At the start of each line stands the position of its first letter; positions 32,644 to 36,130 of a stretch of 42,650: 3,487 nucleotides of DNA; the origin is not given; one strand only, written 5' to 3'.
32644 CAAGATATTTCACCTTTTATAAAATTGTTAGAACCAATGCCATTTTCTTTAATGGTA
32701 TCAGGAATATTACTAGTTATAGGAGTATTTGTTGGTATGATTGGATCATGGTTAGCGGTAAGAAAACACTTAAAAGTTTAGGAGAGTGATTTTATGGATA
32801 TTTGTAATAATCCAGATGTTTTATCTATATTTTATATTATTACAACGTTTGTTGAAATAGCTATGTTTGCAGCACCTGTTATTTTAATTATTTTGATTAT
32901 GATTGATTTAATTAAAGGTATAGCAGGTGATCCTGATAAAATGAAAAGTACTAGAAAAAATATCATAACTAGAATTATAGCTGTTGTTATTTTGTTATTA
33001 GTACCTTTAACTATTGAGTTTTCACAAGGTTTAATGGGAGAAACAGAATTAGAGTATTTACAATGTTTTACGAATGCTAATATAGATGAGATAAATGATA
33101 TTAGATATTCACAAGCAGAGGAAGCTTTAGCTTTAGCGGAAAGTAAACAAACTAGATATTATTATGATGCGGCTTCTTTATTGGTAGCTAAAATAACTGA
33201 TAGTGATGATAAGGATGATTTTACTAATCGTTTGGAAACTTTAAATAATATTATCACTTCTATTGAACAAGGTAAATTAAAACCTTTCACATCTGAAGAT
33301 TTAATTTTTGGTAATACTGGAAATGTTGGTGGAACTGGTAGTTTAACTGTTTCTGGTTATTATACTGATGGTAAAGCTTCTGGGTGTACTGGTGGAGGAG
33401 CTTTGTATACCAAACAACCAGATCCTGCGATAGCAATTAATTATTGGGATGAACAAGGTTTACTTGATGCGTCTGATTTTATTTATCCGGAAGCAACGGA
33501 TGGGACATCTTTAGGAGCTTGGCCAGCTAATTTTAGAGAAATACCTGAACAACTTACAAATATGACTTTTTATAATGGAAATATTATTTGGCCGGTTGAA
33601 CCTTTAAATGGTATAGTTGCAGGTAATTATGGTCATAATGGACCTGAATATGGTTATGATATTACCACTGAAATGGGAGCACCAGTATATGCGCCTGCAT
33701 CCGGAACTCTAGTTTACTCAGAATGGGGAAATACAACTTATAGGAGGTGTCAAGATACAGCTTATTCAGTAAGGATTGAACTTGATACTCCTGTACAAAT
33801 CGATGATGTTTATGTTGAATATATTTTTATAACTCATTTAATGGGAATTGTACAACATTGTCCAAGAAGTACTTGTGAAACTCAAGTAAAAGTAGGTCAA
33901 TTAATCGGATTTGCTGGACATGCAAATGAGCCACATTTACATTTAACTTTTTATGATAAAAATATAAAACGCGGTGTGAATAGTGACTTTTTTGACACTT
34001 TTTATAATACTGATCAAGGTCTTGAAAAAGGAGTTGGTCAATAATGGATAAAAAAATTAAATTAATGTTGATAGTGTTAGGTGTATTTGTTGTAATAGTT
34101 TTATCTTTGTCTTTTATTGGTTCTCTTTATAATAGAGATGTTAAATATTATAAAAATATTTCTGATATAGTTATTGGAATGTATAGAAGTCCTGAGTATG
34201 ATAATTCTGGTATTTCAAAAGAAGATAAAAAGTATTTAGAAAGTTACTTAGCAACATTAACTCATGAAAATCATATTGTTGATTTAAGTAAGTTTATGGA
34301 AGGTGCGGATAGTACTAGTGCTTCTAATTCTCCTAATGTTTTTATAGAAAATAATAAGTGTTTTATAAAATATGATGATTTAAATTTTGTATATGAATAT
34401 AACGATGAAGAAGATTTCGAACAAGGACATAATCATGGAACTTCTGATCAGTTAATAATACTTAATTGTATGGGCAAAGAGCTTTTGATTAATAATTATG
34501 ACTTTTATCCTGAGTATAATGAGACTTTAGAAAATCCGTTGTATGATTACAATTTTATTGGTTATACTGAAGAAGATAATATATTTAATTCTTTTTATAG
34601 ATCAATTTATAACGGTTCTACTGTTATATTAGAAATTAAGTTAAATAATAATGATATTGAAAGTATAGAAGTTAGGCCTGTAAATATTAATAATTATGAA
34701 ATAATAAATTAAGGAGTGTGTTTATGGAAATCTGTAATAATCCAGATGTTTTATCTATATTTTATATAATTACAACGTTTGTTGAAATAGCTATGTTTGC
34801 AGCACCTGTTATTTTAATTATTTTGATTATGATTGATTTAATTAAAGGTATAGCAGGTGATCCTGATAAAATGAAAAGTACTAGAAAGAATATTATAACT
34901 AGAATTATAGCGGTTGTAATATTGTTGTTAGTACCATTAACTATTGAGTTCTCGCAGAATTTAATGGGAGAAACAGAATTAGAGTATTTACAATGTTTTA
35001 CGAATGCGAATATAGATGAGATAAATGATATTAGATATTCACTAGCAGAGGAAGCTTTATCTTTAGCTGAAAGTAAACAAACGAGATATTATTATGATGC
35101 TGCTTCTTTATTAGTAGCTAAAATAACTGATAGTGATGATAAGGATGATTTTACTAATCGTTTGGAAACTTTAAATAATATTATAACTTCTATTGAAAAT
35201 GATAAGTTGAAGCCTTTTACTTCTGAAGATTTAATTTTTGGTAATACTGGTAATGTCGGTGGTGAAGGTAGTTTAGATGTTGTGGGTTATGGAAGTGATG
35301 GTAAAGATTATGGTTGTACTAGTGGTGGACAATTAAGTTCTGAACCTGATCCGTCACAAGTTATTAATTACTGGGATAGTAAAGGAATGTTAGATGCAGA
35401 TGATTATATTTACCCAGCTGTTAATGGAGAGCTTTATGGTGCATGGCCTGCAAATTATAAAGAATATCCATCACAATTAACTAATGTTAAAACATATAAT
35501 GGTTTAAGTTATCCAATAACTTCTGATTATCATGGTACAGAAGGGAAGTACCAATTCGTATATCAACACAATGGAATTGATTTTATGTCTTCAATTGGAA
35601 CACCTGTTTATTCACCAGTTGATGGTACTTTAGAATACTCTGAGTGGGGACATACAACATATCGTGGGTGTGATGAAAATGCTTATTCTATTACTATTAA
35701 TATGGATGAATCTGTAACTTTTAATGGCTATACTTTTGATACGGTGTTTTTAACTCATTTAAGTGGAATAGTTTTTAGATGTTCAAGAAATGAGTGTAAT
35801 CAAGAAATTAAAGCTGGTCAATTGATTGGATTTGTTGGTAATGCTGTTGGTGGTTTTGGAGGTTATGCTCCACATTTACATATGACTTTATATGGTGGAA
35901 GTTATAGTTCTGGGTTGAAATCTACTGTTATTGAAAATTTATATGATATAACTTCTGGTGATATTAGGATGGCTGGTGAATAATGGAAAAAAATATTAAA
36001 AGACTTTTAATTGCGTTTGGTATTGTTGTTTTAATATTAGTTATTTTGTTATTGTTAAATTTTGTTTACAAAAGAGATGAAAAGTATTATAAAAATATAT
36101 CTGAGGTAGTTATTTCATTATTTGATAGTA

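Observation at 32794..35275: Mosaic similarity between cassette copies: N-terminal modules group 1 with 2, catalytic domains and partners group 1 with 3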

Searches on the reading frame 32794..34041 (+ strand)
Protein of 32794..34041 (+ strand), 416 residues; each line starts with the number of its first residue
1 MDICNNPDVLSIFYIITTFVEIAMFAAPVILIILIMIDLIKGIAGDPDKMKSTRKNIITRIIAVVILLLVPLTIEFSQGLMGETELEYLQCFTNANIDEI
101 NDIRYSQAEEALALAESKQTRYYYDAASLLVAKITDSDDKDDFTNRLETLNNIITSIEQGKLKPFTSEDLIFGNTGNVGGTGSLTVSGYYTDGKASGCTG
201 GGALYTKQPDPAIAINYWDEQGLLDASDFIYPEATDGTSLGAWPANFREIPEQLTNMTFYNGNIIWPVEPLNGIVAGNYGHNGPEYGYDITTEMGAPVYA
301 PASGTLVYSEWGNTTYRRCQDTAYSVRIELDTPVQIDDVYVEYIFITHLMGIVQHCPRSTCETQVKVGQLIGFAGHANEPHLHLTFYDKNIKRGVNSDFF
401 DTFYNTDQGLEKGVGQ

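Call 5: search_protein_families(library=pfam, proteins=[window:32794-34041:+], max_evalue=1)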
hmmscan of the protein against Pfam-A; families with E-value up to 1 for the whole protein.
window:32794-34041:+ (416 aa): 4 families
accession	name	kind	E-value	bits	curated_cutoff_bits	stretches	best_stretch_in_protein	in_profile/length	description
PF01551.29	Peptidase_M23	-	5.8e-08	33.3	28.7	1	285-389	3-90/96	Peptidase family M23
PF18895.5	T4SS_pilin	-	0.00058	20.3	26.6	1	12-72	5-66/71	Type IV secretion system pilin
PF04932.20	Wzy_C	-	0.057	13.6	31.7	1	9-114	4-94/149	O-Antigen ligase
PF05593.20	RHS_repeat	-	0.07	14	22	1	115-138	13-35/38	RHS Repeat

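Call 6: search_protein_families(library=ncbifam, proteins=[window:32794-34041:+], max_evalue=1)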
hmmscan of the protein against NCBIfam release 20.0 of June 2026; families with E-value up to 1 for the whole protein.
window:32794-34041:+ (416 aa): 4 families
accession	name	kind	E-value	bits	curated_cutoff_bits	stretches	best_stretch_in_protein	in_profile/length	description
NF040883.1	amid_act_ActS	equivalog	0.0026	17.1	375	1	270-309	120-160/242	amidase activator ActS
NF045849.1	ICE_MMCAP2_0565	equivalog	0.017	14.8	40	1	12-74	13-73/80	Mbov_0395 family pilin-like conjugal transfer protein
TIGR01643.1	YD_repeat_2x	repeat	0.09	13.3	15.8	1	115-134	13-32/42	YD repeat-containing protein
NF041499.3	MobP3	subfamily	0.11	12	150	1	377-395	145-163/315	MobP3 family relaxase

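Call 8: find_homologous_proteins(query=window:32794-34041:+)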
Query window:32794-34041:+ (416 aa): 4 proteins with E <= 0.001 among 8000 candidates.
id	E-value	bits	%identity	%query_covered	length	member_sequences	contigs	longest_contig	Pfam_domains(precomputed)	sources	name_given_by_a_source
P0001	7.1e-283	956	100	100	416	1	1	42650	PF01551.30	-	-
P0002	9.5e-173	593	67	100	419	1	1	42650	PF01551.30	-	-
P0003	1.2e-128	448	52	100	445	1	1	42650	PF01551.30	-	-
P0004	4.1e-48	183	42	56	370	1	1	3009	PF01551.30,PF00404.25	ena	-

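Call 10: find_encoding_contigs(protein=P0004, flank=10000)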
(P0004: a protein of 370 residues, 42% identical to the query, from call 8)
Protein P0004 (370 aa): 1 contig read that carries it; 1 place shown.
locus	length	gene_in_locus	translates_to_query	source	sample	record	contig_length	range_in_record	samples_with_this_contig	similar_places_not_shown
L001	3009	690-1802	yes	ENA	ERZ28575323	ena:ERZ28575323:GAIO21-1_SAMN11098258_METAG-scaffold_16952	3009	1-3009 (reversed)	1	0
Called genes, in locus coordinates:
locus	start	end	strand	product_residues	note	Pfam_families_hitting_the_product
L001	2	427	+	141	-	?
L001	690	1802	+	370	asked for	PF00404:Dockerin_1 (faint), PF01551:Peptidase_M23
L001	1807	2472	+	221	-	-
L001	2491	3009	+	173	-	?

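Call 11: find_encoding_contigs(protein=window:32794-34041:+, flank=10000)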
Protein window:32794-34041:+ (416 aa): no gene with exactly this product is on record in the collection.

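Call 40: search_solved_structures(query=window:32794-34041:+, max_evalue=0.01, show_alignments=2)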
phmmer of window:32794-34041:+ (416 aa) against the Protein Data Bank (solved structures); distinct sequences matched with E-value up to 0.01: 0.

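Call 48: predict_structure(alignment_id=A4)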
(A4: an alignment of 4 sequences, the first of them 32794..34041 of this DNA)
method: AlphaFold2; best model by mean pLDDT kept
length: 416 residues; sequences in the alignment: 4
mean_pLDDT: 43.1   pTM: 0.35
mean pLDDT of the five models: 43.1, 42.1, 38.2, 36.9, 33.4
residues with pLDDT >= 90: 0; 70-90: 20; 50-70: 124; < 50: 272
segments of 3 or more residues with pLDDT < 50: 1-19, 71-144, 160-285, 292-295, 309-323, 376-380, 401-416
pLDDT, mean of each block of 10 residues (from residue 1): 34 41 59 70 59 63 60 36 31 30 38 41 43 44 49 50 32 23 21 23 26 26 29 29 30 26 27 29 46 53 64 28 60 69 68 52 59 52 63 55 40 26
secondary structure, 60 per line:
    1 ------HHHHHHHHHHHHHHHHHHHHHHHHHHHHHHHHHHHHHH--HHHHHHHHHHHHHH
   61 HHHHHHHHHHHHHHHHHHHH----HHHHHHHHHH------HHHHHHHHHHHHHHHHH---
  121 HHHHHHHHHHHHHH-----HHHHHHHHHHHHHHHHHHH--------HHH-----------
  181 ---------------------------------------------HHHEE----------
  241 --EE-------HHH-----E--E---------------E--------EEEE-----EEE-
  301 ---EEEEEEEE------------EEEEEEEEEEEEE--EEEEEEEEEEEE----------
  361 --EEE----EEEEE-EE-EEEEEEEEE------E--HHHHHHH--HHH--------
elements in order: H7-44 H47-80 H85-94 H101-117 H121-134 H140-158 E288-291 E297-299 E304-311 E324-336 E339-350 E363-365 E370-374 E379-387 H397-403

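Call 63: find_related_loci(query=A4, collection=viral_contigs, flank=8000)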
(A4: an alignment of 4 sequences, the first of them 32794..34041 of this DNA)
Query A4 (416 aa) in viral_contigs; peptide patterns used: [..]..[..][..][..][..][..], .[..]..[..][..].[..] (x = any residue, [..] = any of these).
192 stretches matched a pattern, but none encodes a relative of the query by tblastn (E <= 1e-3).

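Call 90: search_protein_families(library=phrogs, proteins=[window:32794-34041:+], max_evalue=0.01)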
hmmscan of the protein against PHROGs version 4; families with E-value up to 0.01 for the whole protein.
window:32794-34041:+ (416 aa): 3 families
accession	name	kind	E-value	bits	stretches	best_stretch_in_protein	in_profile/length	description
phrog_7767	-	other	0.001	19.8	0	284-387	20-107/194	metallo-endopeptidase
phrog_28394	-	unknown function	0.0011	19.2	1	270-316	187-234/303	-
phrog_880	-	lysis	0.0034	17.8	0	364-398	94-131/435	endolysin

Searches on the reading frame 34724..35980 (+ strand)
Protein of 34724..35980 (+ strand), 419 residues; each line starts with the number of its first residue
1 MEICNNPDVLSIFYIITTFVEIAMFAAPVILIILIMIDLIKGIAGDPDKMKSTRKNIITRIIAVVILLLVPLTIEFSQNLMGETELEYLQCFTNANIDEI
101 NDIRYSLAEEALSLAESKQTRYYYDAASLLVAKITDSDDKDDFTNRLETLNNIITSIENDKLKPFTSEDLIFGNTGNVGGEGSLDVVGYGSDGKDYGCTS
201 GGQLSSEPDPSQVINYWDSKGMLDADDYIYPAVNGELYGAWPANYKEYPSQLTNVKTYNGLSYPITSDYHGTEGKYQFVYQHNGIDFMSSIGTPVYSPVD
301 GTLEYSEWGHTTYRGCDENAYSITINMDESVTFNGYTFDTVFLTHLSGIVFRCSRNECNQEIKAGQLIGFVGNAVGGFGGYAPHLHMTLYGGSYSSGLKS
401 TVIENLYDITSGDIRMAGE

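Call 5: search_protein_families(library=pfam, proteins=[window:34724-35980:+], max_evalue=1)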
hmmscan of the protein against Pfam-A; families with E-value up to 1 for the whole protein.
window:34724-35980:+ (419 aa): 4 families
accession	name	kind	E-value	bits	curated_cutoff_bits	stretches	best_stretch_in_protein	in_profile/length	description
PF01551.29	Peptidase_M23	-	3e-09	37.4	28.7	1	281-390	2-88/96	Peptidase family M23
PF18895.5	T4SS_pilin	-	0.00053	20.4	26.6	1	12-72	5-66/71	Type IV secretion system pilin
PF04932.20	Wzy_C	-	0.014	15.7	31.7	1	9-116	4-96/149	O-Antigen ligase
PF05593.20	RHS_repeat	-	0.065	14.1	22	1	115-138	13-35/38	RHS Repeat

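Call 6: search_protein_families(library=ncbifam, proteins=[window:34724-35980:+], max_evalue=1)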
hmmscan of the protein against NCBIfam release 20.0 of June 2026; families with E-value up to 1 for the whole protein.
window:34724-35980:+ (419 aa): 7 families
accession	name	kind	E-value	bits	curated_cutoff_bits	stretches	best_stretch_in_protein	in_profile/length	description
NF004799.0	PRK06148.1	subfamily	2.7e-06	25.6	1128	1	281-390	440-538/1015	hypothetical protein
NF053825.1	PdgNdpepShyA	equivalog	0.0037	16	700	1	279-389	293-380/425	peptidoglycan DD-endopeptidase ShyA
NF045981.1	MSC0775_fam_LP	subfamily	0.015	13.8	250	1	360-393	587-619/740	MSC_0775 family lipoprotein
NF045849.1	ICE_MMCAP2_0565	equivalog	0.03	14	40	1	12-74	13-73/80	Mbov_0395 family pilin-like conjugal transfer protein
NF053824.1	PdgNdpepShyC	equivalog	0.064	12.1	700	1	279-309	293-323/429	peptidoglycan DD-endopeptidase ShyC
TIGR01643.1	YD_repeat_2x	repeat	0.066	13.8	15.8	1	115-134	13-32/42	YD repeat-containing protein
NF052530.1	Heli_ShapePgp3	exception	0.098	11.8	300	1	262-388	146-250/270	peptidoglycan metallopeptidase Pgp3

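Call 42: search_solved_structures(query=window:34724-35980:+, max_evalue=1, show_alignments=2)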
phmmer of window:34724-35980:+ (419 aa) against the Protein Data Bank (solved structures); distinct sequences matched with E-value up to 1: 23.
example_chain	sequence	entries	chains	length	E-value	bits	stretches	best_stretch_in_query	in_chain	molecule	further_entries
9gy1_A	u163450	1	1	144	0.0038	19.6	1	280-303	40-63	Peptidase, M23 family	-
4qp5_A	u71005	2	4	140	0.0077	18.6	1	281-397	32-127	Lysostaphin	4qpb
5j1l_A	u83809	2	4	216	0.017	17.4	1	278-387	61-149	ToxR-activated gene (TagE)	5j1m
6jn7_A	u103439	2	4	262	0.024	16.9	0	249-305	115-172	Peptidase M23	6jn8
6jmx_A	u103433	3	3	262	0.029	16.7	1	249-392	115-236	Peptidase M23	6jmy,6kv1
6ue4_A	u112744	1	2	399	0.033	16.5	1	279-389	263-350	ShyA endopeptidase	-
6u2a_A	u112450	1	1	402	0.033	16.5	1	279-389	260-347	ShyA endopeptidase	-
5nmy_A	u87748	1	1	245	0.033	16.5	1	281-397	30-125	Lysostaphin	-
4lxc_A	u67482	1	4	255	0.038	16.3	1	281-397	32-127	Lysostaphin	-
3it5_A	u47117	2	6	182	0.061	15.6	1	278-396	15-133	Protease lasA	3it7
6smk_A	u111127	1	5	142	0.11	14.8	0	260-387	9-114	Peptidase_M23 domain-containing protein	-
5j1l_B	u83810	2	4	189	0.11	14.7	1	282-387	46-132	ToxR-activated gene (TagE)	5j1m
6jn0_A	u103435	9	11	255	0.12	14.6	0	249-307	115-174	Peptidase M23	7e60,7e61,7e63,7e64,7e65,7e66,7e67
6jmz_A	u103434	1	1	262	0.12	14.6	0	249-307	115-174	Peptidase M23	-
6jn1_A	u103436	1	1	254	0.13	14.5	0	249-307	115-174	Peptidase M23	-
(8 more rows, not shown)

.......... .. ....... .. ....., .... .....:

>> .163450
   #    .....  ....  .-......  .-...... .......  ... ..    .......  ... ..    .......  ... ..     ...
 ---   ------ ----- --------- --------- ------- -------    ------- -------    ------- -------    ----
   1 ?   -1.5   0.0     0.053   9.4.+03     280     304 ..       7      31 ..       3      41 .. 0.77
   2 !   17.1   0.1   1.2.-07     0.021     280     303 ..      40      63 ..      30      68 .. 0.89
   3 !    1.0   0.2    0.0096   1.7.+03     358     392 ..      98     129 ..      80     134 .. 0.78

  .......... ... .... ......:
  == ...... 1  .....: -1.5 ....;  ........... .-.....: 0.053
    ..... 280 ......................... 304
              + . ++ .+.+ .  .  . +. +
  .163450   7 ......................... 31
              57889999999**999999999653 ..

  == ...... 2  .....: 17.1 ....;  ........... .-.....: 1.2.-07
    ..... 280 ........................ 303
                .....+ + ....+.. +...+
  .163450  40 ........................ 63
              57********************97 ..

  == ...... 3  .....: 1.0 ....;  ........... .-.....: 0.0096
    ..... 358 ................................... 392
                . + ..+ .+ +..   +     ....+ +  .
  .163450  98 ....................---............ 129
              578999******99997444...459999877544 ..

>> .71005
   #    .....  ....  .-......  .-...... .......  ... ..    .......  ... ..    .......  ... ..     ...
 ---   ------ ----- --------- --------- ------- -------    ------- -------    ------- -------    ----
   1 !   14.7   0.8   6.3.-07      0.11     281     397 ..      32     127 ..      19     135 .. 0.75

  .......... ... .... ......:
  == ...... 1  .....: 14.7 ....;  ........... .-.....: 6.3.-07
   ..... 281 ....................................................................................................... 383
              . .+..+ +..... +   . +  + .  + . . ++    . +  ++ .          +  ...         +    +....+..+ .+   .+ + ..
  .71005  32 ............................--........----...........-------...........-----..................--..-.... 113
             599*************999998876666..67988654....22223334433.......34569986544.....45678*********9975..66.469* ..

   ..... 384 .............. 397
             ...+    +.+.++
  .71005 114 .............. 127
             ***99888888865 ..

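Call 90: search_protein_families(library=phrogs, proteins=[window:34724-35980:+], max_evalue=0.01)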
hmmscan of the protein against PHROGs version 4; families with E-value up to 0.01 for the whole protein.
window:34724-35980:+ (419 aa): 8 families
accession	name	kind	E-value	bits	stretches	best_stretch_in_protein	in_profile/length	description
phrog_7767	-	other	1.8e-09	38.6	1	262-388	3-105/194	metallo-endopeptidase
phrog_880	-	lysis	1.3e-07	32.4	1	360-400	93-130/435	endolysin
phrog_10030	-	tail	1.6e-06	26.7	1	276-395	1908-2011/2105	tail length tape measure protein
phrog_3084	-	lysis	4.4e-06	27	1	281-396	23-123/468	endolysin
phrog_6700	-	lysis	2.8e-05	22.2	1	238-390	2579-2712/2898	endolysin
phrog_33207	-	other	0.00062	20.7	1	255-389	3-115/240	metallo-endopeptidase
phrog_6985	-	lysis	0.0011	19.4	1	281-397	27-136/278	endolysin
phrog_3578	-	lysis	0.0061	17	1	263-387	214-334/405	endolysin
